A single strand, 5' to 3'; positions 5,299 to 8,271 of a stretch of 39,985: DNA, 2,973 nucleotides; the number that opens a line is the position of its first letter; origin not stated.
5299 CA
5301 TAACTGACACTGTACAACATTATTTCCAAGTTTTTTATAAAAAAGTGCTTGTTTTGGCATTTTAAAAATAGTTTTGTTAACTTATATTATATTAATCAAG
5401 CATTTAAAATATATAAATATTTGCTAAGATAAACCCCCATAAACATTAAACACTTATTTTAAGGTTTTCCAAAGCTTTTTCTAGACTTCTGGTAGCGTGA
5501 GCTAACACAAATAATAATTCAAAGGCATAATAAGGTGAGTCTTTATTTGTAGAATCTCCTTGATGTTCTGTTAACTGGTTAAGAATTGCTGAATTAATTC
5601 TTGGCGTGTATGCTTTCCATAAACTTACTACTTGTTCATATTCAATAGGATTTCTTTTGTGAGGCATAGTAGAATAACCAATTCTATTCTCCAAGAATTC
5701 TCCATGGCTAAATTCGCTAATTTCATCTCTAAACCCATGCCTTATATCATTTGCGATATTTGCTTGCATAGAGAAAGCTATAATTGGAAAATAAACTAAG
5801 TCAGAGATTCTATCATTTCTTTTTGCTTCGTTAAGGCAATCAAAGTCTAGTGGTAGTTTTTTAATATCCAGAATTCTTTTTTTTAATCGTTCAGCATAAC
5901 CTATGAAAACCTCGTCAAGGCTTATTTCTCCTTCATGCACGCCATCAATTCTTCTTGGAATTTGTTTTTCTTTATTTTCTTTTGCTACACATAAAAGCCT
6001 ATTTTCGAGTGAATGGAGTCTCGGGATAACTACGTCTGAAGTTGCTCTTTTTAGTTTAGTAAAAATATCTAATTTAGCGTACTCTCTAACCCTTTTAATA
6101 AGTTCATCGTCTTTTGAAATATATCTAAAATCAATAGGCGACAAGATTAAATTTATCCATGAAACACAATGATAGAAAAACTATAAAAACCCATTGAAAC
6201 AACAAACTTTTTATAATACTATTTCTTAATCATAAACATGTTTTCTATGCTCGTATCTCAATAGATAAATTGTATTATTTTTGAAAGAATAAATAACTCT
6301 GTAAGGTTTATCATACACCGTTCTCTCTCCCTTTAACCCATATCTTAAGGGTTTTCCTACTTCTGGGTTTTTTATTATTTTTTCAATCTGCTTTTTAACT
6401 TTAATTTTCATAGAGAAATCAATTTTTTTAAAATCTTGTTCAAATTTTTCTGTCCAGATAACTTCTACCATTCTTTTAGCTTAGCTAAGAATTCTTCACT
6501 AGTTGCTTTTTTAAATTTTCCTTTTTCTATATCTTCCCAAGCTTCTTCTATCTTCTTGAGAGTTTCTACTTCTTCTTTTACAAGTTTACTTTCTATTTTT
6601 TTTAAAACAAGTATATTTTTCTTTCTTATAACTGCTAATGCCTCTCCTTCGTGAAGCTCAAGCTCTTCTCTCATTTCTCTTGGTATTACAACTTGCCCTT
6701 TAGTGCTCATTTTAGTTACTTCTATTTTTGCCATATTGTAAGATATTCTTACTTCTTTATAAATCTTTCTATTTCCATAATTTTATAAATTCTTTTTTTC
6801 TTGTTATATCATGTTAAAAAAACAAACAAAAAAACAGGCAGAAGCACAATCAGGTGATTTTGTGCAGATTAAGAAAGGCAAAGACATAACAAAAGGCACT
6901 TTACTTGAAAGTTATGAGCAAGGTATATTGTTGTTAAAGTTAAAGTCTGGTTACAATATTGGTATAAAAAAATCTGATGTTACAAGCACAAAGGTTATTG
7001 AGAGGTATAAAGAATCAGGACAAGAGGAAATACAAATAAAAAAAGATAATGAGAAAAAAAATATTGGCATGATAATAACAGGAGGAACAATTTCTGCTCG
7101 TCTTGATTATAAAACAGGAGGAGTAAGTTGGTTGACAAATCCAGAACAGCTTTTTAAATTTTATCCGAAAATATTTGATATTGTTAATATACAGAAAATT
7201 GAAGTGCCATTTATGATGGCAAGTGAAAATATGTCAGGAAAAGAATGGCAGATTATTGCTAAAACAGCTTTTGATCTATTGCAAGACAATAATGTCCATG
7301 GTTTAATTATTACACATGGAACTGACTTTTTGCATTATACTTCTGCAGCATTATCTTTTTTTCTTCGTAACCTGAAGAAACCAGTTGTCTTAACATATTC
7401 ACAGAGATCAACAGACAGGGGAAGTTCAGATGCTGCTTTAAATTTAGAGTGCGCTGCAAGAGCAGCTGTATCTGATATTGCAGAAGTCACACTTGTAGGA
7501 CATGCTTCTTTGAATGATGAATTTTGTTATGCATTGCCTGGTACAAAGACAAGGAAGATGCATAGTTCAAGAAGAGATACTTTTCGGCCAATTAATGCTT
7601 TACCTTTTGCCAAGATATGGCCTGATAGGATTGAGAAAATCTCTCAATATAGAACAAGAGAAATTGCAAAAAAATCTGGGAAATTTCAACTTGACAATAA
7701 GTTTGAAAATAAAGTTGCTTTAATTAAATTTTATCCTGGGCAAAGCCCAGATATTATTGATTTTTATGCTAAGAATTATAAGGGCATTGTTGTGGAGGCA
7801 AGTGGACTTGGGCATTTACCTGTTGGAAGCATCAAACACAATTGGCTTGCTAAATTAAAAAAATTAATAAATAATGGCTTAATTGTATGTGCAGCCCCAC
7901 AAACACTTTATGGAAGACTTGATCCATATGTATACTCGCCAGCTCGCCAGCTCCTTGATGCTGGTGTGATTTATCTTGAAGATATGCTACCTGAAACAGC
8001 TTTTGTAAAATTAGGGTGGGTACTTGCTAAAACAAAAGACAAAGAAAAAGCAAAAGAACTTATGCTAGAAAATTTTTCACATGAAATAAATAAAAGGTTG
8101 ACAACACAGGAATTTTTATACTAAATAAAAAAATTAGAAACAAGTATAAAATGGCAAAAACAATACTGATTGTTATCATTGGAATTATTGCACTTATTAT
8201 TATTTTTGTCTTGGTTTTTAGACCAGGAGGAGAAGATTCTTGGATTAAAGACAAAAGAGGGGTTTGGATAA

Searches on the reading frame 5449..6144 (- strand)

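Call 10: search_protein_families(library=pfam, proteins=[window:5449-6144:-], max_evalue=0.001)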
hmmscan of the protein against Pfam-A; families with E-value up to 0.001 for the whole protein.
window:5449-6144:- (232 aa): 1 family
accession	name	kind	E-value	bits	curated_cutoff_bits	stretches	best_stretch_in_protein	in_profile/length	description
PF00206.25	Lyase_1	-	1.1e-06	28.8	27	1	121-172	254-303/312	Lyase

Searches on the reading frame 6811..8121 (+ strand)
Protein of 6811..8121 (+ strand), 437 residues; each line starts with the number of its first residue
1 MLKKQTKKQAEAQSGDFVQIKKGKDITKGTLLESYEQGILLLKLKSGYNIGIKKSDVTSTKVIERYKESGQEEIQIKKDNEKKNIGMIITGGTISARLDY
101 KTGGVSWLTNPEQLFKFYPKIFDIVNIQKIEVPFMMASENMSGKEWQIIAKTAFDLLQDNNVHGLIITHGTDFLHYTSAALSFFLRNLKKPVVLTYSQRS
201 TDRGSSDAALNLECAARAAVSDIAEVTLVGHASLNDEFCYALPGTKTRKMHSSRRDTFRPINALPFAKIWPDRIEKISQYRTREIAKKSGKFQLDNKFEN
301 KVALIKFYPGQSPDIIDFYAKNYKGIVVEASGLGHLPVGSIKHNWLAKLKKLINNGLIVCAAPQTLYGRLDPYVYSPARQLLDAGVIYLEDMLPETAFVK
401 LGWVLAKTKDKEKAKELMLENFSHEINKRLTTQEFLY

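Call 8: search_protein_families(library=pfam, proteins=[window:6811-8121:+], max_evalue=0.001)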
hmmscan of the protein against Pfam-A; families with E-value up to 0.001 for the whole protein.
window:6811-8121:+ (437 aa): 3 families
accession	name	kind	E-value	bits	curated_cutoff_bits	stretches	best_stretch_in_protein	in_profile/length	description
PF00710.25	Asparaginase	-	3.8e-43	147.7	22.5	1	85-275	2-186/193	Asparaginase, N-terminal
PF17763.6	Asparaginase_C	-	4.3e-26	91.6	34.6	1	301-418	1-114/114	Glutaminase/Asparaginase C-terminal domain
PF18195.6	GatD_N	-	2.9e-11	43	25.7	1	13-60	2-51/54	GatD N-terminal domain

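Call 9: search_protein_families(library=ncbifam, proteins=[window:6811-8121:+], max_evalue=0.001)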
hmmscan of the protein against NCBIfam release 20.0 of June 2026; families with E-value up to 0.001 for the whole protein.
window:6811-8121:+ (437 aa): 6 families
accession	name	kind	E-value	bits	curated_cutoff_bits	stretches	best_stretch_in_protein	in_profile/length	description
NF003217.0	PRK04183.1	equivalog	6.4e-135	450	310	1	12-434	3-419/420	Glu-tRNA(Gln) amidotransferase subunit GatD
TIGR02153.1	gatD_arch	equivalog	2.5e-128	428.2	324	1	27-429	2-402/405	Glu-tRNA(Gln) amidotransferase subunit GatD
TIGR00519.1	asnASE_I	subfamily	5.1e-98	328.1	260.5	1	82-427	1-336/337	type I asparaginase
NF006998.0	PRK09461.1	equivalog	7.4e-37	127.3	376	1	81-427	2-335/337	asparaginase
TIGR00520.1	asnASE_II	subfamily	1.2e-27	96.7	314.3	1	73-417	15-348/352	type II asparaginase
NF008304.0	PRK11096.1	equivalog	2.2e-19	69.2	506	1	83-417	24-344/348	L-asparaginase 2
